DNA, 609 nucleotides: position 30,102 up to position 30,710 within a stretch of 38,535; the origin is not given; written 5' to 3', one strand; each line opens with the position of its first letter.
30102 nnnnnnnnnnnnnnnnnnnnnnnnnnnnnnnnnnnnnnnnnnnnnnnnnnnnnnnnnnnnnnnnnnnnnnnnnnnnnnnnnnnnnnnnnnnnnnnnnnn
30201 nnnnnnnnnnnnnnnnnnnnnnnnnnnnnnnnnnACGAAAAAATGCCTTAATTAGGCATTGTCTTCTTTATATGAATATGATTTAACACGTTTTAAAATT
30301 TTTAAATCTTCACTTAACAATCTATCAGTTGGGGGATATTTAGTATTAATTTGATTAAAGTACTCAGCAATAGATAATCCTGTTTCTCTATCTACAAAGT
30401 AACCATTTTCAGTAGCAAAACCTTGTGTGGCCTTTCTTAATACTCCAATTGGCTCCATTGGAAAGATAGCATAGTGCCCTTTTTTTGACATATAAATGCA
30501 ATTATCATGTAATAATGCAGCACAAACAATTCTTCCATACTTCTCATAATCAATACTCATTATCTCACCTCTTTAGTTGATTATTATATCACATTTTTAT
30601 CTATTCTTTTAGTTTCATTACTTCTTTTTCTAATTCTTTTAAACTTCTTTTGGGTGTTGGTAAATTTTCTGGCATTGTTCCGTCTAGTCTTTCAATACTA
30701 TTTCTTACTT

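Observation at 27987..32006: comEC 3' end present three times: cargo modules stacked behind the DNA-uptake channel gene with no recombinase in sight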

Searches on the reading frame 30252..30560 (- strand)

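Call 5: search_protein_families(library=pfam, proteins=[window:30252-30560:-], max_evalue=0.01)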
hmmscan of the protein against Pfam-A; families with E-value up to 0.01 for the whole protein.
window:30252-30560:- (102 aa): 0 families

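Call 62: search_protein_families(library=ncbifam, proteins=[window:30252-30560:-], max_evalue=0.001)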
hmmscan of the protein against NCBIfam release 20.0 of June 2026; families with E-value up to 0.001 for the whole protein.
window:30252-30560:- (102 aa): 0 families

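Call 81: search_protein_families(library=padloc, proteins=[window:30252-30560:-], max_evalue=0.001)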
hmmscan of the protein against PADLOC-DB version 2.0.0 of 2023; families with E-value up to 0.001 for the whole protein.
window:30252-30560:- (102 aa): 0 families

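Call 82: search_protein_families(library=phrogs, proteins=[window:30252-30560:-], max_evalue=0.001)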
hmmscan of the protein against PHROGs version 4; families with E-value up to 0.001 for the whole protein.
window:30252-30560:- (102 aa): 1 family
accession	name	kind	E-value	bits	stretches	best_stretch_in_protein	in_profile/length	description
phrog_839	-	unknown function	5.1e-12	46.9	1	10-98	82-186/253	-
